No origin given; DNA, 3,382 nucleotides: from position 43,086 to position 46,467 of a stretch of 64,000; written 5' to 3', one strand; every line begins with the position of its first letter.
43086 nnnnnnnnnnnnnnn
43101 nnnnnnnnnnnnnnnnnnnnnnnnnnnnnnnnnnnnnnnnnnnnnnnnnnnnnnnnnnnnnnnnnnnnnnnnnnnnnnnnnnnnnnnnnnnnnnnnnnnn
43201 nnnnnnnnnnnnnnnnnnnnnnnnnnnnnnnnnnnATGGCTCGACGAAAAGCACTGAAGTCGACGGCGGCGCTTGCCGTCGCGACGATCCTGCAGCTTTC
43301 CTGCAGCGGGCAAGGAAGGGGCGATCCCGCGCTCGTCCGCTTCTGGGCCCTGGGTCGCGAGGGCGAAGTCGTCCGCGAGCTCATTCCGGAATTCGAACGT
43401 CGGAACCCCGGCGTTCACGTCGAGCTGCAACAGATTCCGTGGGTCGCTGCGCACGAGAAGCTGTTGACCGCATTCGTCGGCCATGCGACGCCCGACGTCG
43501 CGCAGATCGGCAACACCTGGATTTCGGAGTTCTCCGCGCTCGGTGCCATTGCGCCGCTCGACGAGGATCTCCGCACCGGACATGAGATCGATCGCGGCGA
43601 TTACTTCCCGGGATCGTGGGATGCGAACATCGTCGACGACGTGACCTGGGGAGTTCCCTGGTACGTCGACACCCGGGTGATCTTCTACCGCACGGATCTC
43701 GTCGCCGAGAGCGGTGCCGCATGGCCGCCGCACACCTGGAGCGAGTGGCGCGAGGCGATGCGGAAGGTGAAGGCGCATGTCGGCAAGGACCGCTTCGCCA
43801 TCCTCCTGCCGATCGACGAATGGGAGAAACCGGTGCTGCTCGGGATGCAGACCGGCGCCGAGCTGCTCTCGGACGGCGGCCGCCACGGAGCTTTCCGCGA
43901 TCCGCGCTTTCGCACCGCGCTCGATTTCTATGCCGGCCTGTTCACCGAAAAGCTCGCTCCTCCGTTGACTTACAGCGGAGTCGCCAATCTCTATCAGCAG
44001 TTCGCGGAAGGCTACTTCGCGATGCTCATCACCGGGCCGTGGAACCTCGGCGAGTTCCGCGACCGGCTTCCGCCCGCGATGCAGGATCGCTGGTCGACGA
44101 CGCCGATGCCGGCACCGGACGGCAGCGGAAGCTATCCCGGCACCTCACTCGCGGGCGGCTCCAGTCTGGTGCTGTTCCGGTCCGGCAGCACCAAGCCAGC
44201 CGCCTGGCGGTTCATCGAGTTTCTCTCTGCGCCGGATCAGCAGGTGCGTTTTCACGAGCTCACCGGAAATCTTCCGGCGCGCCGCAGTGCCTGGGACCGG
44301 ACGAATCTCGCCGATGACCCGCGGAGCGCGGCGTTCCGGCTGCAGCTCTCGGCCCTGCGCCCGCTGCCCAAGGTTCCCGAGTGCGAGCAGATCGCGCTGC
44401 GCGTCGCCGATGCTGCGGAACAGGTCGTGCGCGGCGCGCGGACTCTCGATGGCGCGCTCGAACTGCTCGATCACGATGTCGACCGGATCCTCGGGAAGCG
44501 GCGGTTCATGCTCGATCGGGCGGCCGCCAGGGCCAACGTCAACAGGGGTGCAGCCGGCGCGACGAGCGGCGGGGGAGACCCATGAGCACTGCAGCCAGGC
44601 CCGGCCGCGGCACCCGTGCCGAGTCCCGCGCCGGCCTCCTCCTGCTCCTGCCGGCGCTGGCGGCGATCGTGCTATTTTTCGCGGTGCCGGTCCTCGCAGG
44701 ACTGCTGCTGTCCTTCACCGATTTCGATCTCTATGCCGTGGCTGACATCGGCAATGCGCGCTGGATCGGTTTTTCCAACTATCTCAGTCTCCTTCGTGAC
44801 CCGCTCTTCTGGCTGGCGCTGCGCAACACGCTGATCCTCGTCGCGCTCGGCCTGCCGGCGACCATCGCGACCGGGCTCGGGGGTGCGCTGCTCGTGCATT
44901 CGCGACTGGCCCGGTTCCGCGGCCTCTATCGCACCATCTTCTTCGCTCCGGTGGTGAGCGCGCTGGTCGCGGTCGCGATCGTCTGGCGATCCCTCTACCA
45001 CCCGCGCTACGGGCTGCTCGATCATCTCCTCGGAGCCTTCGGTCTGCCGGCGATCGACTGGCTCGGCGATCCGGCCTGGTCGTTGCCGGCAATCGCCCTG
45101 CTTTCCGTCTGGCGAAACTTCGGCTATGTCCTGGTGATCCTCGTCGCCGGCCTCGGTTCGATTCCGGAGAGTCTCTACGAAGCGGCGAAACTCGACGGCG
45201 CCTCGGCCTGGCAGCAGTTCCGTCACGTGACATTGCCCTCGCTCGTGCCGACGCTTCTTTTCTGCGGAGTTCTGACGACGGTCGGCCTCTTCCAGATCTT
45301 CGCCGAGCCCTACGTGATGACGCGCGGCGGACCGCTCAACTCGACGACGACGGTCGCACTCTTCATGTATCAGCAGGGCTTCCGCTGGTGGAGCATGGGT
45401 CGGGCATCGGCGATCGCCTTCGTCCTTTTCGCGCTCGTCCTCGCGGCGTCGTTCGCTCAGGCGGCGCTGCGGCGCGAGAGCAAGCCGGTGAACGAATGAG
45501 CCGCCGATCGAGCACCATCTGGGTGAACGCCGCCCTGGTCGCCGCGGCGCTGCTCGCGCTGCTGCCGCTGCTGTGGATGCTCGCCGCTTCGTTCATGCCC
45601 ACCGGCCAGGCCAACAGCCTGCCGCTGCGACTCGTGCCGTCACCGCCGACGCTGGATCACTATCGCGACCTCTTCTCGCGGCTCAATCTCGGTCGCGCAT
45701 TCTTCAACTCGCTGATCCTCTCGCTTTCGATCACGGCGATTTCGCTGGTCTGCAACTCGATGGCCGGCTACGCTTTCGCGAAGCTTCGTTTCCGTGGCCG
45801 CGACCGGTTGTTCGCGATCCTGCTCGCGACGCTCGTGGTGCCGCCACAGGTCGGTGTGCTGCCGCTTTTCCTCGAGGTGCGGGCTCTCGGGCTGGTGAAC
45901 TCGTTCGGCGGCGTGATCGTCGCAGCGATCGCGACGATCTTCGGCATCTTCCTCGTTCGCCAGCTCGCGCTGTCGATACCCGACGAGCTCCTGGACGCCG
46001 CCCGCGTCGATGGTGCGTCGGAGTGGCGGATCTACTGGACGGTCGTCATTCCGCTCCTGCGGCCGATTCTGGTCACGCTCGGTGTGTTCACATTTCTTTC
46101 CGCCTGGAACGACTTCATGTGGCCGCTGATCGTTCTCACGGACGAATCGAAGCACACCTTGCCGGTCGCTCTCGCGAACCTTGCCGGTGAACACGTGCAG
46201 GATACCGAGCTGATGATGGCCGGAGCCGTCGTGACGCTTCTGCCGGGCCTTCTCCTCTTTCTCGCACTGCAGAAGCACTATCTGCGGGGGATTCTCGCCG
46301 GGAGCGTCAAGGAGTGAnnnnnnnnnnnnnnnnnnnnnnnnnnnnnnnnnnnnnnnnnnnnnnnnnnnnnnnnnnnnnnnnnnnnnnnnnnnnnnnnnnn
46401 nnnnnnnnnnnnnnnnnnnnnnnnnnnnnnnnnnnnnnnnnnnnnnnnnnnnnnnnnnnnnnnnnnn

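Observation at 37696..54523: Hybrid TonB-receptor + ABC-importer beta-glucan utilisation locus (GH144-like, GH94 phosphorylase, GH1), candidate beta-1,2-glucan/sophoro-oligosaccharide pathway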

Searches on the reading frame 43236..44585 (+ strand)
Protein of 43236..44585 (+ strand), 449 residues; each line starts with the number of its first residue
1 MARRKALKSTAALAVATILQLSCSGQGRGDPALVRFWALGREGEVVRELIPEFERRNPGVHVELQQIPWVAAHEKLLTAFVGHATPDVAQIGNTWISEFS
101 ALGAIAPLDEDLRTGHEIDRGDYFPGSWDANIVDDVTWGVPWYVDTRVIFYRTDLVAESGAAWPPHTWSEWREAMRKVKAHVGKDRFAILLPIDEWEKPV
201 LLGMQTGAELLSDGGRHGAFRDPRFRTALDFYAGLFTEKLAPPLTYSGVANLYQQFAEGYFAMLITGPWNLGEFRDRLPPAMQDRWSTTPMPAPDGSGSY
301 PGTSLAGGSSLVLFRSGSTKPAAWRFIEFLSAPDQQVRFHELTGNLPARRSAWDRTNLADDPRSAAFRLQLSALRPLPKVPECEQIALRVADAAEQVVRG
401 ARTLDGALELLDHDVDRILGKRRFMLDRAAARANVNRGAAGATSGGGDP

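Call 3: search_protein_families(library=pfam, proteins=[window:43236-44585:+])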
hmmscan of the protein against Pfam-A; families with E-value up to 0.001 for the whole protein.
window:43236-44585:+ (449 aa): 2 families
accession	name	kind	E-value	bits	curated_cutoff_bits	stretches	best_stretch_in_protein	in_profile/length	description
PF01547.30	SBP_bac_1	-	3.6e-41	142.6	26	1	42-336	6-306/307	Bacterial extracellular solute-binding protein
PF13416.11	SBP_bac_8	-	3.1e-29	103.1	27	1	49-362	2-275/279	Bacterial extracellular solute-binding protein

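Call 8: search_protein_families(library=ncbifam, proteins=[window:43236-44585:+])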
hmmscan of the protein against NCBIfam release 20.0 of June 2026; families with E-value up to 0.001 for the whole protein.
window:43236-44585:+ (449 aa): 3 families
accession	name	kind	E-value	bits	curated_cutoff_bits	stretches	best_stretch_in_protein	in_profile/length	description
NF053763.1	ABCarbgalBndGanS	equivalog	5.9e-13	48.4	700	2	37-180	44-178/420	galactooligosaccharide ABC transporter substrate-binding protein GanS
NF007011.0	PRK09474.1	equivalog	2.9e-10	39.5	291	1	8-412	7-391/396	maltose/maltodextrin ABC transporter substrate-binding protein MalE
NF008211.0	PRK10974.1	equivalog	9.6e-07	27.7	411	0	286-357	287-360/439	sn-glycerol-3-phosphate ABC transporter substrate-binding protein UgpB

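Call 18: search_solved_structures(query=window:43236-44585:+, max_evalue=0.001)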
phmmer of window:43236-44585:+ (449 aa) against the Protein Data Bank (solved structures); distinct sequences matched with E-value up to 0.001: 295 (the best 60 are shown).
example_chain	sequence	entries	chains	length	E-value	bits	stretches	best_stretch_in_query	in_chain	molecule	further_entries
3uor_A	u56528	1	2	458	1.3e-122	413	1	28-431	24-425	ABC transporter sugar binding protein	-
5ysb_A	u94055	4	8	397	3.6e-65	223.6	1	29-421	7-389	Lin1841 protein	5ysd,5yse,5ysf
9xf5_A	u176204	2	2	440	1.3e-30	109.7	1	29-419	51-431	ABC transporter substrate-binding protein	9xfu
7c63_A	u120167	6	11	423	1.1e-29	106.7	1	44-381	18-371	Sugar ABC transporter, periplasmic sugar-binding protein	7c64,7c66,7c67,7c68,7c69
7c6f_A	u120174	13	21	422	3.2e-29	105.1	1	44-380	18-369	Sugar ABC transporter, periplasmic sugar-binding protein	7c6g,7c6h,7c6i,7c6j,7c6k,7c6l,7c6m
7c71_A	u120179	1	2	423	4.1e-29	104.8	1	44-381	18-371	Sugar ABC transporter, periplasmic sugar-binding protein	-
5ci5_A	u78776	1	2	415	1.8e-28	102.7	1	45-421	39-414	Extracellular solute-binding protein family 1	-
7c6x_A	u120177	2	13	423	5.5e-28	101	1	44-381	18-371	Sugar ABC transporter, periplasmic sugar-binding protein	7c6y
7c6z_A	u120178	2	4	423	5.9e-28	101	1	44-381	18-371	Sugar ABC transporter, periplasmic sugar-binding protein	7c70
8art_A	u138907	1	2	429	7.4e-28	100.6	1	7-390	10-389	Putative secreted maltose-binding protein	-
7x0i_A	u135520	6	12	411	5.8e-27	97.7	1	48-370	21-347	CbpB | CpbB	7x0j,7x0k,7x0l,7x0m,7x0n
4qrz_A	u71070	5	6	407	5.2e-26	94.5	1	33-410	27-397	ABC-TYPE SUGAR TRANSPORTER | ABC transporter, substrate binding protein (Sugar)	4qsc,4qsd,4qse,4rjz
3jzj_A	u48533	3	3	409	2.6e-25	92.2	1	33-372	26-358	Acarbose/maltose binding protein GacH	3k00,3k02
3k01_A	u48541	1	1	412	3.2e-25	91.9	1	33-372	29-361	Acarbose/maltose binding protein GacH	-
1eu8_A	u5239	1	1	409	1e-19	73.8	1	42-400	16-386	TREHALOSE/MALTOSE BINDING PROTEIN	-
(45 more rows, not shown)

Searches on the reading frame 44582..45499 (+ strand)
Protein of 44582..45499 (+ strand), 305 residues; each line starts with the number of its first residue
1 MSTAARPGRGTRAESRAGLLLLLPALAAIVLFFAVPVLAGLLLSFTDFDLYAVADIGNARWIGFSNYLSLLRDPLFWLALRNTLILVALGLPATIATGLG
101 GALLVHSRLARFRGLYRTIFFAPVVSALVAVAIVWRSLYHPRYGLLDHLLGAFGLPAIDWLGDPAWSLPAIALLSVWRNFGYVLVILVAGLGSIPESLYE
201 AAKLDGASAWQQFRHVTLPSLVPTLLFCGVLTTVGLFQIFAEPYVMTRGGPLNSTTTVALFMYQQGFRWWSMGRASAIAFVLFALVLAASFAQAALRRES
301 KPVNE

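Call 3: search_protein_families(library=pfam, proteins=[window:44582-45499:+])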
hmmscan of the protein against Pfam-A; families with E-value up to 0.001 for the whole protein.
window:44582-45499:+ (305 aa): 1 family
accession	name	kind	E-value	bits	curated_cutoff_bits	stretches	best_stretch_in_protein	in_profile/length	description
PF00528.27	BPD_transp_1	-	1.9e-19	70.6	26.4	1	112-298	16-180/184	Binding-protein-dependent transport system inner membrane component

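Call 8: search_protein_families(library=ncbifam, proteins=[window:44582-45499:+])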
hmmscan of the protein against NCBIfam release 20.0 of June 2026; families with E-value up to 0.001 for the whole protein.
window:44582-45499:+ (305 aa): 16 families
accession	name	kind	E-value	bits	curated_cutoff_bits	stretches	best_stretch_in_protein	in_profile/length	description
NF040931.1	ABC_arch_GlcT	equivalog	3.4e-30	105.6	360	1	27-298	9-274/278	glucose ABC transporter permease GlcT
NF007852.0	PRK10561.1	equivalog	5.9e-29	101.8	335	1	18-293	14-284/295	sn-glycerol-3-phosphate ABC transporter permease UgpA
NF008232.0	PRK10999.1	equivalog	4.3e-18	65.3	392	1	59-290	262-508/520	maltose ABC transporter permease MalF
TIGR03262.1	PhnU2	equivalog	6.4e-15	54.8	593.25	1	25-298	10-258/546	putative 2-aminoethylphosphonate ABC transporter permease subunit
TIGR02140.1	permease_CysW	equivalog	1.7e-10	40.9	329.1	1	60-292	29-251/261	sulfate ABC transporter permease subunit CysW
TIGR00969.1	3a0106s02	subfamily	9.1e-09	35.2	240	1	63-296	46-269/272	sulfate ABC transporter permease subunit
NF040932.1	ABC_arch_GlcU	equivalog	1.9e-07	31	340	1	190-267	155-231/272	glucose ABC transporter permease GlcU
NF008231.0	PRK10998.1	equivalog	2.6e-07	30.5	261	1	191-278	181-269/296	maltose ABC transporter permease MalG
NF006954.0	PRK09433.1-5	equivalog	1.2e-06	27.5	821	1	26-292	11-250/530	thiamine/thiamine pyrophosphate ABC transporter permease ThiP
NF008620.0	PRK11602.1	equivalog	1.5e-06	27.6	442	1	63-240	49-218/291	sulfate/thiosulfate ABC transporter permease CysW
TIGR02141.1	modB_ABC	equivalog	2.3e-05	24.1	182.6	1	111-289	31-198/208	molybdate ABC transporter permease subunit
TIGR02139.1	permease_CysT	equivalog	0.00013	21.6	246.1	1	172-288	136-250/265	sulfate ABC transporter permease subunit CysT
TIGR01581.1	Mo_ABC_porter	hypoth_equivalog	0.00025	20.6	210.3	1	165-278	100-213/225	ABC transporter permease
NF040733.1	ABC_perm_U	equivalog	0.00031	20.3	295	1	169-229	122-181/251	ABC transporter permease subunit SaoP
NF008208.0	PRK10971.1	equivalog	0.00056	19.5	415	1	64-296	44-266/277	sulfate/thiosulfate ABC transporter permease CysT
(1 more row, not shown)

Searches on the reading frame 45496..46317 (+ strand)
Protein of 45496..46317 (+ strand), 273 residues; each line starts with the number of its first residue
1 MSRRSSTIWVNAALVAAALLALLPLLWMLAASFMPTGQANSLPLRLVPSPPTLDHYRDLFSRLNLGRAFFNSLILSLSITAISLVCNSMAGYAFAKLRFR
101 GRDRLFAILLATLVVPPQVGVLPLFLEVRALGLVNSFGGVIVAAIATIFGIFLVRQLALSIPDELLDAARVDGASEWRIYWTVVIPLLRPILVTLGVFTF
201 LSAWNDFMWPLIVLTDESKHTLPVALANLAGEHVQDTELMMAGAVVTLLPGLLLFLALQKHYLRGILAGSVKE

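Call 3: search_protein_families(library=pfam, proteins=[window:45496-46317:+])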
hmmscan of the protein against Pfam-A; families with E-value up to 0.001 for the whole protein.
window:45496-46317:+ (273 aa): 1 family
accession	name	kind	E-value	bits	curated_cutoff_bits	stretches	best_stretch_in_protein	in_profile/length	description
PF00528.27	BPD_transp_1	-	1e-18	68.1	26.4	1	89-264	3-180/184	Binding-protein-dependent transport system inner membrane component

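Call 8: search_protein_families(library=ncbifam, proteins=[window:45496-46317:+])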
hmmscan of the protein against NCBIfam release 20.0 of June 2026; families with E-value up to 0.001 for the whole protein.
window:45496-46317:+ (273 aa): 18 families
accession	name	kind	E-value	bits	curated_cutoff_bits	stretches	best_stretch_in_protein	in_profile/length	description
NF008210.0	PRK10973.1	equivalog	3.5e-42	145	297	1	3-267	5-277/281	sn-glycerol-3-phosphate ABC transporter permease UgpE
NF040932.1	ABC_arch_GlcU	equivalog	1.5e-38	133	340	1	13-268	8-266/272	glucose ABC transporter permease GlcU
NF008231.0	PRK10998.1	equivalog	6.1e-21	75.3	261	1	20-273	26-296/296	maltose ABC transporter permease MalG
NF011624.0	PRK15050.1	equivalog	1.7e-12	47.1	247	1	127-257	151-281/297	2-aminoethylphosphonate ABC transporter permease subunit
TIGR01581.1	Mo_ABC_porter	hypoth_equivalog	3.6e-11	43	210.3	1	67-249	17-217/225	ABC transporter permease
NF007047.0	PRK09500.1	equivalog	1.8e-10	40.9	326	1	52-212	43-205/257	spermidine/putrescine ABC transporter permease PotC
TIGR02141.1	modB_ABC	equivalog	5.5e-09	36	182.6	1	72-251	3-198/208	molybdate ABC transporter permease subunit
TIGR03226.1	PhnU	equivalog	1.2e-08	34.8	283.45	1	126-255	168-297/311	2-aminoethylphosphonate ABC transporter permease subunit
NF006939.0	PRK09421.1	equivalog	7.7e-08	32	262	1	71-230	14-190/230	molybdate ABC transporter permease subunit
NF040839.1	tungstate_WtpB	equivalog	1.9e-07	30.9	340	1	67-207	44-197/251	tungstate ABC transporter permease WtpB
NF007044.0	PRK09497.1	equivalog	3.6e-07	29.9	348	0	15-118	17-110/285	spermidine/putrescine ABC transporter permease PotB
TIGR03262.1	PhnU2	equivalog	4.7e-07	28.8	593.25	1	14-255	11-250/546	putative 2-aminoethylphosphonate ABC transporter permease subunit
NF007852.0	PRK10561.1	equivalog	2.6e-05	24.2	335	1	156-207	178-230/295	sn-glycerol-3-phosphate ABC transporter permease UgpA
NF043073.1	MMSYN1_0195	equivalog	6.7e-05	21.2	1250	1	53-208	43-200/1021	spermidine/putrescine ABC transporter permease/substrate-binding protein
TIGR00969.1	3a0106s02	subfamily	8.9e-05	22.1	240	1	68-256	62-265/272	sulfate ABC transporter permease subunit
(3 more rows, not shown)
